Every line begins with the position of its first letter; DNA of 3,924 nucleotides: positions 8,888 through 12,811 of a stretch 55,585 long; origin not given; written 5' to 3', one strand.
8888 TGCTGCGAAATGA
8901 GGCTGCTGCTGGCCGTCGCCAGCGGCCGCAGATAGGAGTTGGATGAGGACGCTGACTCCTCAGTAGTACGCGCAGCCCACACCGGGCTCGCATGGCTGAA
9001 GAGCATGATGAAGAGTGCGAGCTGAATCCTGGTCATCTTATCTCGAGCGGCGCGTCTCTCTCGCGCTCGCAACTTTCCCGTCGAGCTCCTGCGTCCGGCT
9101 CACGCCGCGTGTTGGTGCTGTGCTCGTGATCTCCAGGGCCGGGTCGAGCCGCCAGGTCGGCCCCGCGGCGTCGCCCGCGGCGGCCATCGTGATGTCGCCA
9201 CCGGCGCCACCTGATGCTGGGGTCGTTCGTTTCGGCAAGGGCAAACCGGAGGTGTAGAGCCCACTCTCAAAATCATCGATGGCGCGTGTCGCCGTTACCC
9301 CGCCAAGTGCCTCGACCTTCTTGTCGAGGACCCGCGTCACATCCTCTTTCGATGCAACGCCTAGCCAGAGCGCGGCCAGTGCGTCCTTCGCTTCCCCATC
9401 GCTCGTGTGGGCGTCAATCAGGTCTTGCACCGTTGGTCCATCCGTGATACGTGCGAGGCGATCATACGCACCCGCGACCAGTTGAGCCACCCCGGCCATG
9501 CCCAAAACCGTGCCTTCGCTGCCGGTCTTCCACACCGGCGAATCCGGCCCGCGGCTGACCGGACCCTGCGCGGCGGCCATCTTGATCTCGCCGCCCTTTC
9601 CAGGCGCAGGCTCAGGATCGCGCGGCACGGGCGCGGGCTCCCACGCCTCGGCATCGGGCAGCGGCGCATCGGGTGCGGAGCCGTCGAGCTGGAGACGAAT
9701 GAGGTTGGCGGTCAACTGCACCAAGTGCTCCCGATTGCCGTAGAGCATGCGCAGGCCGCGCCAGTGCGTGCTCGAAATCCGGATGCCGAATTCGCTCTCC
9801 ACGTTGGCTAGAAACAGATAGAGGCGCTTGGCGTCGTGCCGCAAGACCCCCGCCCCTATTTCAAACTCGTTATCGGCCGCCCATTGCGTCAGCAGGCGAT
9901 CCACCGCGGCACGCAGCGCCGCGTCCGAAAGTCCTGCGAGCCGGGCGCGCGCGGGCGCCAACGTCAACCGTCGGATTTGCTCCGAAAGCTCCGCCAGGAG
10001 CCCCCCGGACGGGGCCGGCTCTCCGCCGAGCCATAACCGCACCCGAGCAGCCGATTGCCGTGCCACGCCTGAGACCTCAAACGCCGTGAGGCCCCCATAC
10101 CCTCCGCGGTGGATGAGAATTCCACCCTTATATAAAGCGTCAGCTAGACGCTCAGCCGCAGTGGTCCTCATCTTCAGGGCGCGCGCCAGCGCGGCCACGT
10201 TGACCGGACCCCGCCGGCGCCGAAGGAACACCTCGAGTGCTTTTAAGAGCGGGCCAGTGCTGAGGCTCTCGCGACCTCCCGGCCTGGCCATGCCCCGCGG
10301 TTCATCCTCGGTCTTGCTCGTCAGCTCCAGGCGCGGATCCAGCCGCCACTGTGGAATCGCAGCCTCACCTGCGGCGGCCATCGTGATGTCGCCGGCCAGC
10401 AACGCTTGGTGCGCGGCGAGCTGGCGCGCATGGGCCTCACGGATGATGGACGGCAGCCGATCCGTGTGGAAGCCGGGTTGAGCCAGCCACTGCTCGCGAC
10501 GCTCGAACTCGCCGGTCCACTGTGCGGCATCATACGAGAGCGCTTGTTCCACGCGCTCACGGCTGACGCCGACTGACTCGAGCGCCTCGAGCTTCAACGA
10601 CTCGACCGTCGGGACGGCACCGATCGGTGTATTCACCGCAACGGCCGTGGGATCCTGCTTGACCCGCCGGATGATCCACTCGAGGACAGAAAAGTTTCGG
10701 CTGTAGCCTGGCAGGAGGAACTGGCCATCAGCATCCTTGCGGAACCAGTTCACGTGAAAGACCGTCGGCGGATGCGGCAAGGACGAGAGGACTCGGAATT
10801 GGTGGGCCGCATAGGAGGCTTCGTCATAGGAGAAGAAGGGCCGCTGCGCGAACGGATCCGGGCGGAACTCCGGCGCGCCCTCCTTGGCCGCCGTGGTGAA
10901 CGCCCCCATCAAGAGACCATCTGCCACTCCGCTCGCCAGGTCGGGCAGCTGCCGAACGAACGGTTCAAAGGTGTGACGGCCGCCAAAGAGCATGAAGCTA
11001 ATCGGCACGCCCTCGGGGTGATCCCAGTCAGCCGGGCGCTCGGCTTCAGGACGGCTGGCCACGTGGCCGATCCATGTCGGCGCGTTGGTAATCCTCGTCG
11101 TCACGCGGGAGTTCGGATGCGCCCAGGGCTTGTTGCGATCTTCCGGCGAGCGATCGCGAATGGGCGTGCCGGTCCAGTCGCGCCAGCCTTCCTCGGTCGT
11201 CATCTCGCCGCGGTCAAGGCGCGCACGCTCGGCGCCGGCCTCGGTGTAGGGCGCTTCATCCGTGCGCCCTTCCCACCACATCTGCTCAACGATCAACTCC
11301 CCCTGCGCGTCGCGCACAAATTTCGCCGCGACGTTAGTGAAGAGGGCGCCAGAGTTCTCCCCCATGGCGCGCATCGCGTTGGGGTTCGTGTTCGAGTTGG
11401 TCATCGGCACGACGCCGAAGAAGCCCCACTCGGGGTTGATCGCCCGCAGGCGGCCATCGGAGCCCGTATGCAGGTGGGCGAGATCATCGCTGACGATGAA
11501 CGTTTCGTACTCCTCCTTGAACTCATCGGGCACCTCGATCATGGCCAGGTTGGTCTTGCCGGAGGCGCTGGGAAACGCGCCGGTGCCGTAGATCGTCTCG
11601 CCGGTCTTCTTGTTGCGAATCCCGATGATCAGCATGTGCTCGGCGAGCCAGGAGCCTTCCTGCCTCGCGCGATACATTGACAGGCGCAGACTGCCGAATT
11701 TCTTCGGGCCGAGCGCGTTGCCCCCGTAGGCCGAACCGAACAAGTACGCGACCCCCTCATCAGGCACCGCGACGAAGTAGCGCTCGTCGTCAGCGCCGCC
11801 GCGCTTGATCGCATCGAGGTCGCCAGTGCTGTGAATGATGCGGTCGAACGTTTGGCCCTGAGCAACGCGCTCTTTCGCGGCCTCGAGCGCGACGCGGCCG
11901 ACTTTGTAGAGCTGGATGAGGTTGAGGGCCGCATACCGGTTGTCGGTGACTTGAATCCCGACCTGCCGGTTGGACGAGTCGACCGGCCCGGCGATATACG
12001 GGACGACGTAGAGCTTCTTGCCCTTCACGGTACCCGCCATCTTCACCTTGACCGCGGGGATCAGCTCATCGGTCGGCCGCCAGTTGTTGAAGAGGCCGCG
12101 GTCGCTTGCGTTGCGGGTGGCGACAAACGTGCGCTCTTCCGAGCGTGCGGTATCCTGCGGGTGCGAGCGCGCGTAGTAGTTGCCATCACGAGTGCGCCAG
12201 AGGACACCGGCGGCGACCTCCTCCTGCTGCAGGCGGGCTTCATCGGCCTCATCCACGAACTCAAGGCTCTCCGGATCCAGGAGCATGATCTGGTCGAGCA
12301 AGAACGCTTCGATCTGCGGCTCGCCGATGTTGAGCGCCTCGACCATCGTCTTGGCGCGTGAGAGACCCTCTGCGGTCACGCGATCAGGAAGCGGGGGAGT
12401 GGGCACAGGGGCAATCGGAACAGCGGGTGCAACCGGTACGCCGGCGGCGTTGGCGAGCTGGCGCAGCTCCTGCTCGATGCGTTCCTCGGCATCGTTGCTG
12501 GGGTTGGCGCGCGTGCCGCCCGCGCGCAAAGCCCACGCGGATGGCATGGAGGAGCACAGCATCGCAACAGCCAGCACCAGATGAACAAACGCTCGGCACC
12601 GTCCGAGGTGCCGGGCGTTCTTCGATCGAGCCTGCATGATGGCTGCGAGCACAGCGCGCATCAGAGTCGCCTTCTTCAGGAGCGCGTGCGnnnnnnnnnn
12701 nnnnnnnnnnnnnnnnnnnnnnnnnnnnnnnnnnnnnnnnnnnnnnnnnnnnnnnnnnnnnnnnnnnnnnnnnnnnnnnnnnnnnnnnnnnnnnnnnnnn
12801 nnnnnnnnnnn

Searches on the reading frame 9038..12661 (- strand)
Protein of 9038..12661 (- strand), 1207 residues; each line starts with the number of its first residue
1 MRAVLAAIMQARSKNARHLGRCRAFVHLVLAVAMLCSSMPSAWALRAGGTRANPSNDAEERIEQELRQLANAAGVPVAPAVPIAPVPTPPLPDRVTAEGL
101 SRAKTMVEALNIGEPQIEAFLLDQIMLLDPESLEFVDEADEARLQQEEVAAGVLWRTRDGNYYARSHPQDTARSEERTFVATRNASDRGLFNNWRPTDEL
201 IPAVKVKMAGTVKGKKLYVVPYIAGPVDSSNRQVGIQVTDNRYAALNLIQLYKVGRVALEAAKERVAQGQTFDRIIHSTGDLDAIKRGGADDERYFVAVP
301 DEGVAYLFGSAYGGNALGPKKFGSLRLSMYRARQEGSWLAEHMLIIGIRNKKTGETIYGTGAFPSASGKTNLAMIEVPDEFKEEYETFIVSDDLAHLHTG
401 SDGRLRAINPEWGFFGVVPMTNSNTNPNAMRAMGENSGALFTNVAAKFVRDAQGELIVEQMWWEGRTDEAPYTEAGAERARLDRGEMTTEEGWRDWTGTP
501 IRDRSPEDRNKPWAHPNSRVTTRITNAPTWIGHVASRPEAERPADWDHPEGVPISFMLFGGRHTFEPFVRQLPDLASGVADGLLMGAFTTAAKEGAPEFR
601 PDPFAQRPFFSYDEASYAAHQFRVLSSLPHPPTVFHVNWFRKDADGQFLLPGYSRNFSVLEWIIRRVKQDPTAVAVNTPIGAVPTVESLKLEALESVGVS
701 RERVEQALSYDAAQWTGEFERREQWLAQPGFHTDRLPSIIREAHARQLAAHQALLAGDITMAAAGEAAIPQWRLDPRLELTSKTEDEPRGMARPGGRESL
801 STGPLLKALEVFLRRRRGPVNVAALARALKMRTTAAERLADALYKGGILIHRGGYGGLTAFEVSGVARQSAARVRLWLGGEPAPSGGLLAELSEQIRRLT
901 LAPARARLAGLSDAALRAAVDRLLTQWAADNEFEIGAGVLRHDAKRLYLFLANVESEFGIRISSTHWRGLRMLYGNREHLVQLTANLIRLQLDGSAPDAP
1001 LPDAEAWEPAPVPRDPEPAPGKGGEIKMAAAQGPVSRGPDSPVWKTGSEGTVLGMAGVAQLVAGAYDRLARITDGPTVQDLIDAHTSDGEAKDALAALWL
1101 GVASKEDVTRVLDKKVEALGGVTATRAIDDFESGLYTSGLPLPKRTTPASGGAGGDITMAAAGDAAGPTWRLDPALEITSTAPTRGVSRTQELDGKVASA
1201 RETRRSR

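Call 3: search_protein_families(library=pfam, proteins=[window:9038-12661:-], max_evalue=0.01)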
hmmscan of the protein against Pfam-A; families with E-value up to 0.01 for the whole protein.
window:9038-12661:- (1207 aa): 2 families
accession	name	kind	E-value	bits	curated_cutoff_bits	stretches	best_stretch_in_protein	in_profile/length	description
PF00821.23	PEPCK_GTP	-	2.4e-92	309.9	23.8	1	338-747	1-354/357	Phosphoenolpyruvate carboxykinase C-terminal P-loop domain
PF17297.7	PEPCK_N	-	1.4e-45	156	23.8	1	120-333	2-218/218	Phosphoenolpyruvate carboxykinase N-terminal domain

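Call 4: search_protein_families(library=ncbifam, proteins=[window:9038-12661:-], max_evalue=0.01)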
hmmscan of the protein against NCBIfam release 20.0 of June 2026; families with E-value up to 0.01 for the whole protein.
window:9038-12661:- (1207 aa): 1 family
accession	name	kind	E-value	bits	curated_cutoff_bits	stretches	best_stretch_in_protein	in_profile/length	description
NF003253.0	PRK04210.1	equivalog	1e-150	503.1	504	1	103-747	9-603/612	phosphoenolpyruvate carboxykinase (GTP)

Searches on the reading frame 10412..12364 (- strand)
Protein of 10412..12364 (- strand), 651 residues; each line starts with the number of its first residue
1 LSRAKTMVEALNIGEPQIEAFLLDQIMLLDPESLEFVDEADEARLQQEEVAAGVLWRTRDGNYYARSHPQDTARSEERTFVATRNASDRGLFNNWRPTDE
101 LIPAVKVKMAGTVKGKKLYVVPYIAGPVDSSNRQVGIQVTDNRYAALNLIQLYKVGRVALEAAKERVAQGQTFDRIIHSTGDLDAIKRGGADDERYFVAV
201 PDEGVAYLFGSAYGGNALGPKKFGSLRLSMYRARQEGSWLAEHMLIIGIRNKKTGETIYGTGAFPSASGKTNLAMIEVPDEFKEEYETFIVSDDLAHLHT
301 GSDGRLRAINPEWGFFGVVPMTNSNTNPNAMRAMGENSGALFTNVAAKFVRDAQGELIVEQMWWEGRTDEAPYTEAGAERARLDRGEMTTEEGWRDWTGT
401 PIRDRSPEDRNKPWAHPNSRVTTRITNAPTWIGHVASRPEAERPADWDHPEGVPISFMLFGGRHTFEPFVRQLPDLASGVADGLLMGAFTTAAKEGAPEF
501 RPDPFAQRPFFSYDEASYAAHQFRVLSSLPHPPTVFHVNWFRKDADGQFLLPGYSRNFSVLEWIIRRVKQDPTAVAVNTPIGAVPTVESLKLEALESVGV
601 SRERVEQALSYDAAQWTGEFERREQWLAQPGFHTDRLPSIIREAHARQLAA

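Call 101: search_solved_structures(query=window:10412-12364:-, max_evalue=1e-20, show_alignments=1)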
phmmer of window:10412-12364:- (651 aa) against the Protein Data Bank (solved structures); distinct sequences matched with E-value up to 1e-20: 23.
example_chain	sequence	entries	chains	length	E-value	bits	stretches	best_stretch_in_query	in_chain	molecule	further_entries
5i67_A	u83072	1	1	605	1.2e-94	321.3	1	27-642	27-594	Phosphoenolpyruvate carboxykinase [GTP]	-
4rcg_A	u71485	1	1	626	3.6e-94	319.8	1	27-642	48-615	Phosphoenolpyruvate carboxykinase [GTP]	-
4wiu_A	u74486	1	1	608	4e-94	319.6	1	27-642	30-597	Phosphoenolpyruvate carboxykinase [GTP]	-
4wie_A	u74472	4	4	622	4.5e-94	319.5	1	27-642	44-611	Phosphoenolpyruvate carboxykinase [GTP]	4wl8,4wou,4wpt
4r43_A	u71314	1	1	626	4.6e-94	319.4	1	27-642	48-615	Phosphoenolpyruvate carboxykinase [GTP]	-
4wpu_A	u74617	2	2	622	3e-93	316.7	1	27-642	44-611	Phosphoenolpyruvate carboxykinase [GTP]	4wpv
2zci_A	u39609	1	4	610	3.8e-87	296.6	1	20-630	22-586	Phosphoenolpyruvate carboxykinase [GTP]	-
9e32_A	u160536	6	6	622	8.7e-86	292.1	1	17-635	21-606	Phosphoenolpyruvate carboxykinase [GTP]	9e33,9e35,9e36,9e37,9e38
9e34_A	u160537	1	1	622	9.8e-86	291.9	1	17-635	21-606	Phosphoenolpyruvate carboxykinase [GTP]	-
1khb_A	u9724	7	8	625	3.8e-82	280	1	15-628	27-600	Phosphoenolpyruvate carboxykinase, cytosolic (GTP) | phosphoenolpyruvate carboxykinase, cytosolic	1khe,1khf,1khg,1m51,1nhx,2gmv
5v95_A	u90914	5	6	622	4.1e-82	279.9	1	12-628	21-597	Phosphoenolpyruvate carboxykinase, cytosolic [GTP]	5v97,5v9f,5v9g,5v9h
9ej6_A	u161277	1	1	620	4.3e-82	279.9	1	12-628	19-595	Phosphoenolpyruvate carboxykinase, cytosolic [GTP]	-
4ywb_A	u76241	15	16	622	4.4e-82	279.8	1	12-628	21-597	Phosphoenolpyruvate carboxykinase, cytosolic [GTP]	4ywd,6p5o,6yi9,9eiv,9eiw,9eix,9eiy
2qew_A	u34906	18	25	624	4.5e-82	279.8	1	12-628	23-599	Phosphoenolpyruvate carboxykinase, cytosolic [GTP]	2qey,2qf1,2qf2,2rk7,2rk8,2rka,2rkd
4ox2_A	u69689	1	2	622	8.1e-82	279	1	14-628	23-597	Phosphoenolpyruvate carboxykinase, cytosolic [GTP]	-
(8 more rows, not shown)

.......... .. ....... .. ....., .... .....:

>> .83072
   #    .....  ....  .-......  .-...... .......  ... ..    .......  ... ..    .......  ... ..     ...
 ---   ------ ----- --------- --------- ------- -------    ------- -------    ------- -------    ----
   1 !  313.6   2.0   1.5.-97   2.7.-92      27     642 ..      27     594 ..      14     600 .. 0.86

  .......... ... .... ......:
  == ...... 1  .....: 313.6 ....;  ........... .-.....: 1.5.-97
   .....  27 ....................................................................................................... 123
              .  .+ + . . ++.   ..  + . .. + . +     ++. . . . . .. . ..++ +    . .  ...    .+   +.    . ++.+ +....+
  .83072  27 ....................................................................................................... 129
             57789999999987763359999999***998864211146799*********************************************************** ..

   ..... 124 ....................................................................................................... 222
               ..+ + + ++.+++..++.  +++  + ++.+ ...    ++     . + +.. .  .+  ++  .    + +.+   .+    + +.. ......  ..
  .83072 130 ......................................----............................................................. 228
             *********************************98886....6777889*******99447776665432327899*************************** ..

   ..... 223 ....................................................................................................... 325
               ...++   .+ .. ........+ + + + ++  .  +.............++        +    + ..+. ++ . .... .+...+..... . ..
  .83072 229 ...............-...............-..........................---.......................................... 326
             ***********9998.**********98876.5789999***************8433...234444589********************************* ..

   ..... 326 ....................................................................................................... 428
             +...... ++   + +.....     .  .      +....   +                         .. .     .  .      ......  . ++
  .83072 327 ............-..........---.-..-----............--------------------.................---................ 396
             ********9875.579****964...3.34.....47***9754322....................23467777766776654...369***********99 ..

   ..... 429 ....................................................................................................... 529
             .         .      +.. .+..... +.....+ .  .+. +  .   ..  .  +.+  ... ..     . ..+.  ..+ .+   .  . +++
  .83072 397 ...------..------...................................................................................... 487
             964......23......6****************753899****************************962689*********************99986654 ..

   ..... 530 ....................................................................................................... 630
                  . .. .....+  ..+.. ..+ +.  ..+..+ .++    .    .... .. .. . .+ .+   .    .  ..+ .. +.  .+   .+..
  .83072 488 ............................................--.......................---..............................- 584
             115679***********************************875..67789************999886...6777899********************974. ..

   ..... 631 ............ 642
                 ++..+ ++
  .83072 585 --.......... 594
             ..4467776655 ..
